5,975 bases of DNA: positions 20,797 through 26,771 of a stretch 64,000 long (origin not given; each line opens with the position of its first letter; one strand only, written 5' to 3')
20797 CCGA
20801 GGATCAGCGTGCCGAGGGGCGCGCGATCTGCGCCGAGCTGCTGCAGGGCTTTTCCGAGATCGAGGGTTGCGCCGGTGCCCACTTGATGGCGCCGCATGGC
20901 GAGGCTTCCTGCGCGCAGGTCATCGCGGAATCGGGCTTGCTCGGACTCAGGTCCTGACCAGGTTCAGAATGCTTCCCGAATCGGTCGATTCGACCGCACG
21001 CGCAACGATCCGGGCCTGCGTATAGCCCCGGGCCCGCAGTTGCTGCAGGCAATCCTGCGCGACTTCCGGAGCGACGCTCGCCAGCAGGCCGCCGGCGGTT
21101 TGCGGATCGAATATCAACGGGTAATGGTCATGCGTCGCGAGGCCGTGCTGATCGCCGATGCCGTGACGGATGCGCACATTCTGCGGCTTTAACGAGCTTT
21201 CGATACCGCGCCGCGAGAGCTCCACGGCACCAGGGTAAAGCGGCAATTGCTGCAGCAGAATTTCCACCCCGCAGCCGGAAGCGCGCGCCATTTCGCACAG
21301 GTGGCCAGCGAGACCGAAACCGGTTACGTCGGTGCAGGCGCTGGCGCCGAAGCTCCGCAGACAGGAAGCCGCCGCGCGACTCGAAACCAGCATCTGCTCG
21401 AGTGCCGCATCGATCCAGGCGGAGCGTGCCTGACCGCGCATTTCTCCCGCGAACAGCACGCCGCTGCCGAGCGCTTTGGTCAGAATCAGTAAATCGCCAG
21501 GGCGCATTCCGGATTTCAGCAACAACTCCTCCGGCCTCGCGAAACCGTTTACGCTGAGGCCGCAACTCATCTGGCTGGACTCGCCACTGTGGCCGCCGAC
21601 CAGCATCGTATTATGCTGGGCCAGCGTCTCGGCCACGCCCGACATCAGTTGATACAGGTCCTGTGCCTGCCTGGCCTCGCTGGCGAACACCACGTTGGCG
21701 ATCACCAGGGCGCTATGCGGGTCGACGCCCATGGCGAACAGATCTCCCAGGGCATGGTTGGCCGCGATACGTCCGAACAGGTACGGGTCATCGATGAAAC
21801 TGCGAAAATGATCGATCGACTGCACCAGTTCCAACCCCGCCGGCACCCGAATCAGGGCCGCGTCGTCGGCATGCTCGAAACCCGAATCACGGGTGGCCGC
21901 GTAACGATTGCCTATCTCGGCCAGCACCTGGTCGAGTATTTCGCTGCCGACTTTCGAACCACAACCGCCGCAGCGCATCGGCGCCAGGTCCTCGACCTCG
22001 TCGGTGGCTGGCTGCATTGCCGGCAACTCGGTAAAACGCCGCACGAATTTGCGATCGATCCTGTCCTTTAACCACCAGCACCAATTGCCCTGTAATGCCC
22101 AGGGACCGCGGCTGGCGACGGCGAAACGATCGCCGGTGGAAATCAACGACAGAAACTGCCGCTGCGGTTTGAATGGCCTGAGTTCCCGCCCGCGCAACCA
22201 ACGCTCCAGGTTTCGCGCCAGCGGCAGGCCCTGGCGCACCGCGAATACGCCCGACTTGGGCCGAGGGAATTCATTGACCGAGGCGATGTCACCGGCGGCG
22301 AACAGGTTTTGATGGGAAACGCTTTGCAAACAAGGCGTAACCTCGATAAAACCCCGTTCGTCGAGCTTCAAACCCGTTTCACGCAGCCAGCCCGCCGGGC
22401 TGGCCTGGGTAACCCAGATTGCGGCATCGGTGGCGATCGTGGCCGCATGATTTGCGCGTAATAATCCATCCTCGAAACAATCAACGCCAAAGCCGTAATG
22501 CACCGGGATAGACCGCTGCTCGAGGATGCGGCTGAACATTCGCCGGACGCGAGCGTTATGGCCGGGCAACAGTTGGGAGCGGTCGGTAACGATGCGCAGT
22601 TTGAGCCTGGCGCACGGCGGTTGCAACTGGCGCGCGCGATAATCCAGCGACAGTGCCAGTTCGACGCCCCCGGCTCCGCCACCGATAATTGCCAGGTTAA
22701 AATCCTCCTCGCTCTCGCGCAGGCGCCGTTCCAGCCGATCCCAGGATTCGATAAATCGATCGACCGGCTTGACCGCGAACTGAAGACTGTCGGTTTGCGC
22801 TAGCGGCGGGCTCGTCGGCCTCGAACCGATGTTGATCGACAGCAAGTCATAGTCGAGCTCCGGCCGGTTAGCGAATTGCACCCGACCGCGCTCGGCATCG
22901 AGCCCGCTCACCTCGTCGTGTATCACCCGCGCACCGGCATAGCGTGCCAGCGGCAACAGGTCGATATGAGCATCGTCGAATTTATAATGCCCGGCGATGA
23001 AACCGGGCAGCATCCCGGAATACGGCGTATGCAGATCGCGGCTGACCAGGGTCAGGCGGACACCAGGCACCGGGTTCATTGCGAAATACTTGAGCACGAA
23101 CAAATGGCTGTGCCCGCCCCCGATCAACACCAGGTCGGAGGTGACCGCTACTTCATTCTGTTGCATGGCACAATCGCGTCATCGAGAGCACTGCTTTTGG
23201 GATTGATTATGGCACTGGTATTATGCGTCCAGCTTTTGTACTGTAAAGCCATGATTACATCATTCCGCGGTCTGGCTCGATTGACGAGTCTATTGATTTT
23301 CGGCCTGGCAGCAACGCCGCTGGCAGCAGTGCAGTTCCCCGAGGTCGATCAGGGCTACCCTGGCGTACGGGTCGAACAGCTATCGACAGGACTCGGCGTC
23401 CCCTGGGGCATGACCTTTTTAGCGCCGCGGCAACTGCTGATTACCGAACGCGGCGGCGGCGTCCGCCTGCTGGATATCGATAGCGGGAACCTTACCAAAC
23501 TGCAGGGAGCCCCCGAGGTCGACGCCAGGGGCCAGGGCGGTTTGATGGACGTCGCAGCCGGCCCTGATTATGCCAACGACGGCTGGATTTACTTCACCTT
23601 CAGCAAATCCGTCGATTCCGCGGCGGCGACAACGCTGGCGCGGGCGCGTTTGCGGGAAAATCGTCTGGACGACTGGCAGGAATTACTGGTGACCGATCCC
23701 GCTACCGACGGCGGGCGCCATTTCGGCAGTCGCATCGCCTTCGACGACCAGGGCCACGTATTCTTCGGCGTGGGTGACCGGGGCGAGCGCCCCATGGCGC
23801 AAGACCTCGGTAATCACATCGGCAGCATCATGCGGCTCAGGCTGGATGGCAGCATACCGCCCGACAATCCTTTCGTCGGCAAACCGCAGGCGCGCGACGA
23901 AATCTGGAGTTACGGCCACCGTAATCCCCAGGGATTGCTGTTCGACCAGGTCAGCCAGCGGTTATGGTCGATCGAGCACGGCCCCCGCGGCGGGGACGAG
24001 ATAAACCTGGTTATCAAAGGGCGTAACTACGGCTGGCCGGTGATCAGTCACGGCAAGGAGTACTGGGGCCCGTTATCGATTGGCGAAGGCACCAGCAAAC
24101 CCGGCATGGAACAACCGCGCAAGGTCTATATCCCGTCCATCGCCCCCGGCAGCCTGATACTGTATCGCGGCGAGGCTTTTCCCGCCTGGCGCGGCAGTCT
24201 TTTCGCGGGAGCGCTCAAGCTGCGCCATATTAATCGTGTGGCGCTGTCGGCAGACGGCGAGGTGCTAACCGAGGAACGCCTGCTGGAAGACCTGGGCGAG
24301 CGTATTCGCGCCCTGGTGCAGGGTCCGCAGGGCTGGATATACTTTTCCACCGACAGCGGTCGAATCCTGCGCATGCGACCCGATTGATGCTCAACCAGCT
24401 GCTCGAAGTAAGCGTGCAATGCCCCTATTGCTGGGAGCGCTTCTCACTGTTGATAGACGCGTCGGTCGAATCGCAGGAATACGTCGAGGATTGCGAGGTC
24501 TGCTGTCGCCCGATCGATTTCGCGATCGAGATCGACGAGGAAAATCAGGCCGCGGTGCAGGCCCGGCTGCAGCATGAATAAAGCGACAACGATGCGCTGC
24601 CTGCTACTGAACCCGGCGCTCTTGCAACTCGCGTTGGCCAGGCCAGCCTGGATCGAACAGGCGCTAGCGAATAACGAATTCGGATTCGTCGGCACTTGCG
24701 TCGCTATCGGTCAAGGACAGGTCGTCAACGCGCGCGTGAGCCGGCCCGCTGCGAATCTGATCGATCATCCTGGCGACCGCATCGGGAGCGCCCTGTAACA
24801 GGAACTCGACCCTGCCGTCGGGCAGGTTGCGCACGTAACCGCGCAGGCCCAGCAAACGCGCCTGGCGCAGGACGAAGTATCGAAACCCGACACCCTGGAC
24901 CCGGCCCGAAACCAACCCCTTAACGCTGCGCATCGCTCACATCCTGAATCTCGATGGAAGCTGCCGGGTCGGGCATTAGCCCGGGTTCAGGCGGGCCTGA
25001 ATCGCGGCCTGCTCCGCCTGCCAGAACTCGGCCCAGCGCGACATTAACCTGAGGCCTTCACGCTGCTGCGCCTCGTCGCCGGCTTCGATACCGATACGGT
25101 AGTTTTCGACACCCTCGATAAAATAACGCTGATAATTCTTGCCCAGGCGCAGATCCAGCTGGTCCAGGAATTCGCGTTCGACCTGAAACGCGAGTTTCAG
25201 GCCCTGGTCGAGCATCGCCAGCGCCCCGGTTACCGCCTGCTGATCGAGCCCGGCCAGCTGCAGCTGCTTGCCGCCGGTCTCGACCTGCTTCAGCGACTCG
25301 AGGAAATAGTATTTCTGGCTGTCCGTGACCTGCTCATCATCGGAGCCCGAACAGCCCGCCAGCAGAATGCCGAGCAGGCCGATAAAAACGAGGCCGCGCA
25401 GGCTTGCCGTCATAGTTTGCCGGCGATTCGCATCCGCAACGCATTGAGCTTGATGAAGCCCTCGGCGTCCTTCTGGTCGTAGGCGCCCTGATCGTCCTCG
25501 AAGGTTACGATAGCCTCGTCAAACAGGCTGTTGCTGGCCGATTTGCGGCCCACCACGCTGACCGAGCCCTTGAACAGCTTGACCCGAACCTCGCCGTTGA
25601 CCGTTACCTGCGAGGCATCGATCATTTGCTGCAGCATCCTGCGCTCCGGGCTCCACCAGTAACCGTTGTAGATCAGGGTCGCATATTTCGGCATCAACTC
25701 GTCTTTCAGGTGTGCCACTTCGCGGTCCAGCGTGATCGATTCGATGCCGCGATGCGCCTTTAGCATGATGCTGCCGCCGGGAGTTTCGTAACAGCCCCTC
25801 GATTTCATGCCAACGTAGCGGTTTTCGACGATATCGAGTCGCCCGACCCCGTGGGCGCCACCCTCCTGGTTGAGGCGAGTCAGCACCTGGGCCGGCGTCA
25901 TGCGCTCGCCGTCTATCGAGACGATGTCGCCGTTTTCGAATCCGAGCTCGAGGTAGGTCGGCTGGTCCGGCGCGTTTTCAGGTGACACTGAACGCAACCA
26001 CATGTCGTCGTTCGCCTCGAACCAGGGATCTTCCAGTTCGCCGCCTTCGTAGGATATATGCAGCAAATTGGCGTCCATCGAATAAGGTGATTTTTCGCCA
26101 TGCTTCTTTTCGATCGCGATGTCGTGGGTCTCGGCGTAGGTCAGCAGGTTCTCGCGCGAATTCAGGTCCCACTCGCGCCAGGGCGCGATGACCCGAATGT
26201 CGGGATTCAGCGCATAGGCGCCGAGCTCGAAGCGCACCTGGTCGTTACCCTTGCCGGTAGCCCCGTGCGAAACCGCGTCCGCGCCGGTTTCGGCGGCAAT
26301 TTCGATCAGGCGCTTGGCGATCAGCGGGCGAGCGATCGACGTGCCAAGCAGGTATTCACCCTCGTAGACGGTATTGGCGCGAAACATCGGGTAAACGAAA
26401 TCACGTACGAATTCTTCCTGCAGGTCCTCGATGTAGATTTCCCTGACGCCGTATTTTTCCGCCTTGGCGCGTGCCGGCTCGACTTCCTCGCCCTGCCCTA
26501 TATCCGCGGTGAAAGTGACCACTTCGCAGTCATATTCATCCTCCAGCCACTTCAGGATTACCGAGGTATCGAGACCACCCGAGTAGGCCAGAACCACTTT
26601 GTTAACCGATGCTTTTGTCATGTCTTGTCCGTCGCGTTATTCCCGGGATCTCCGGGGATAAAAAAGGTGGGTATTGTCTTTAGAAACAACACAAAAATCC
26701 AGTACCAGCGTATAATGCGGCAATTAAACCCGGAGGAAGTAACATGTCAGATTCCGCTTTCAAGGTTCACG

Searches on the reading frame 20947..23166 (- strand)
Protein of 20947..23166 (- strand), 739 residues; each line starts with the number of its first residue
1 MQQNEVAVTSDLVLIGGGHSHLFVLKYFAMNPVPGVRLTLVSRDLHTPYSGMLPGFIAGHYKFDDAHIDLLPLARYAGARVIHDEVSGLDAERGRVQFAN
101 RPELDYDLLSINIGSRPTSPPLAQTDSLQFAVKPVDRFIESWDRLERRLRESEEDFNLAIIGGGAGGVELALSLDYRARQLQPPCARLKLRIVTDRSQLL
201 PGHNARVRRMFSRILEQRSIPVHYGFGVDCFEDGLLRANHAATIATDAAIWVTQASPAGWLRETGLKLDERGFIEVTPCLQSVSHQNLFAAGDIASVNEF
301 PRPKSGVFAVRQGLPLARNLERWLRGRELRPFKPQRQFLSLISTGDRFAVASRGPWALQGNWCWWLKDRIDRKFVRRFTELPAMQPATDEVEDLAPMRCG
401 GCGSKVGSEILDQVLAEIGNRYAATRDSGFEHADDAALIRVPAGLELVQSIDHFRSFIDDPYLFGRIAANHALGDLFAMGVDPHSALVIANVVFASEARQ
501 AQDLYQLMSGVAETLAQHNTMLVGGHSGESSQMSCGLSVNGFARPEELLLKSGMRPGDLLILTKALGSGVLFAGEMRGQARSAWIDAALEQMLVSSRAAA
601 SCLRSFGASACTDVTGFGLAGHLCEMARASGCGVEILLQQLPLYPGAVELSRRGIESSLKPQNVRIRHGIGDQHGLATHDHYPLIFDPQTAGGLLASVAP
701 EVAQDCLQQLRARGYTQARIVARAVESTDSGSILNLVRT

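Call 72: search_protein_families(library=pfam, proteins=[window:20947-23166:-], max_evalue=0.000001)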
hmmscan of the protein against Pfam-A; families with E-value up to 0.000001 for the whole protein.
window:20947-23166:- (739 aa): 3 families
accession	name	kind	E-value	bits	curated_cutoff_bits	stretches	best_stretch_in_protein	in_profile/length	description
PF07992.20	Pyr_redox_2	-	1.7e-22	80.7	26.1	1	11-313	2-291/291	Pyridine nucleotide-disulphide oxidoreductase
PF02769.27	AIRS_C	-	8.2e-18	65.5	23.1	1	555-731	1-152/156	AIR synthase related protein, C-terminal domain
PF00586.29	AIRS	-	2.5e-16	60.5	24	1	434-539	2-108/112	AIR synthase related protein, N-terminal domain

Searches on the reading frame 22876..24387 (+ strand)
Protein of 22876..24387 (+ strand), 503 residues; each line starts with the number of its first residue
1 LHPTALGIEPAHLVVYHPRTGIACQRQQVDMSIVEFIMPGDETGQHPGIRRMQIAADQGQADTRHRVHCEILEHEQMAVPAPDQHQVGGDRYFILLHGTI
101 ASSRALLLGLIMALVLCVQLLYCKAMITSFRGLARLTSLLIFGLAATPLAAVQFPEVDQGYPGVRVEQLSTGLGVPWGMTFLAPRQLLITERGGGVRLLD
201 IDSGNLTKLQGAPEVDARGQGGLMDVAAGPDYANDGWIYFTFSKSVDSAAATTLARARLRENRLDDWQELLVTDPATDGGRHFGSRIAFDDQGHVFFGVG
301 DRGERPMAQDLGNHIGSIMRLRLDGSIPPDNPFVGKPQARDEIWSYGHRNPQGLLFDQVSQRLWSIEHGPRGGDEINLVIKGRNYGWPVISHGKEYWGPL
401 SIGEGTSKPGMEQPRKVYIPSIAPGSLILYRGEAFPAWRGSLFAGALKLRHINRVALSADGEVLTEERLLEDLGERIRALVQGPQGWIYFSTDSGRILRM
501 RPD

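Call 72: search_protein_families(library=pfam, proteins=[window:22876-24387:+], max_evalue=0.000001)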
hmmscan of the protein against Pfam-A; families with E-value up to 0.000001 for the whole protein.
window:22876-24387:+ (503 aa): 1 family
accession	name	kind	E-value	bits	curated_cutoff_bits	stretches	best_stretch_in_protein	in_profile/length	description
PF07995.17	GSDH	-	1.4e-123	412.8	25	1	175-499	3-332/332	Glucose / Sorbosone dehydrogenase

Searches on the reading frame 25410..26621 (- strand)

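Call 72: search_protein_families(library=pfam, proteins=[window:25410-26621:-], max_evalue=0.000001)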
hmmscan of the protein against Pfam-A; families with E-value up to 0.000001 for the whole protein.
window:25410-26621:- (403 aa): 2 families
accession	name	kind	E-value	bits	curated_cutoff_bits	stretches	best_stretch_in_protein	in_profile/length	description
PF20979.2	Arginosuc_syn_C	-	1.5e-79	267.1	27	1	180-399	1-218/219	Arginosuccinate synthase C-terminal domain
PF00764.25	Arginosuc_synth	-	3.4e-65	219.4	27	1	8-168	1-161/162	Arginosuccinate synthase N-terminal HUP domain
